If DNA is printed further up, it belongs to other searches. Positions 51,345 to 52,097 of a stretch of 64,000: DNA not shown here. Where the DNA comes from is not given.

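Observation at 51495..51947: Soluble anti-sigma-like protein: zf-HC2 zinc finger fused to an excisionase-type HTH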

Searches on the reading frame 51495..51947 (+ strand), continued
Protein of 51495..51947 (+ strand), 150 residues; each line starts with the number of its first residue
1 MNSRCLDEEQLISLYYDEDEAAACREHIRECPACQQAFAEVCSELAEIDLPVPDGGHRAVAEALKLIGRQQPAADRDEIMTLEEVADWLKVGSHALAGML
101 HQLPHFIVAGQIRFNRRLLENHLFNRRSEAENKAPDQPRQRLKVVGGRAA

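Call 72: find_encoding_contigs(protein=P0127, flank=4000, max_places=1)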
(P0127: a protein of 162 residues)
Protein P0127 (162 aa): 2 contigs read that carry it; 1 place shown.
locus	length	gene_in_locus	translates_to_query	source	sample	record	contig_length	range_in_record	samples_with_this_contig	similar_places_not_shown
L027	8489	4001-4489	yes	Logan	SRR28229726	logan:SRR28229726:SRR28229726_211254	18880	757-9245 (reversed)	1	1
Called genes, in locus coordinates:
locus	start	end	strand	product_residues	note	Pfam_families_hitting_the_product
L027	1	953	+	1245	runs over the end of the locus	PF00069:Pkinase, PF01636:APH (faint), PF07714:PK_Tyr_Ser-Thr, PF00069:Pkinase, PF13191:AAA_16, PF13424:TPR_12, PF17874:TPR_MalT, PF13424:TPR_12, +8 more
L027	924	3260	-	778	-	PF28492:Beta_helix_4, PF13229:Beta_helix, PF05048:NosD (weak), PF13229:Beta_helix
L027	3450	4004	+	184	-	PF07638:Sigma70_ECF (weak), PF04542:Sigma70_r2, PF08281:Sigma70_r4_2, PF04545:Sigma70_r4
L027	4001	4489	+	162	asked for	PF13490:zf-HC2 (weak)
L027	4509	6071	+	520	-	PF00482:T2SSF (weak), PF00437:T2SSE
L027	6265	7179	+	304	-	PF00682:HMGL-like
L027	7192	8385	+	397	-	PF02515:CoA_transf_3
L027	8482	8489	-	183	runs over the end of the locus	PF01797:Y1_Tnp (faint)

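Call 78: predict_structure(alignment_id=A2)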
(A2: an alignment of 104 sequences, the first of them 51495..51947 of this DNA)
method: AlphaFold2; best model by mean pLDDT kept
length: 150 residues; sequences in the alignment: 104
mean_pLDDT: 84.7   pTM: 0.45
mean pLDDT of the five models: 84.7, 84.4, 84.4, 83.4, 83.1
residues with pLDDT >= 90: 84; 70-90: 34; 50-70: 31; < 50: 1
segments of 3 or more residues with pLDDT < 50: none
pLDDT, mean of each block of 10 residues (from residue 1): 83 88 93 97 88 75 80 70 96 97 97 96 88 64 58
secondary structure, 60 per line:
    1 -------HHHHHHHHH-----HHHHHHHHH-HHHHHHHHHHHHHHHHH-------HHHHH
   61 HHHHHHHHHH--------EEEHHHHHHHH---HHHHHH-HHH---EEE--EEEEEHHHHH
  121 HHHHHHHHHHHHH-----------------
elements in order: H8-16 H22-30 H32-48 H56-70 E79-81 H82-89 H93-98 E106-108 E111-115 H116-133
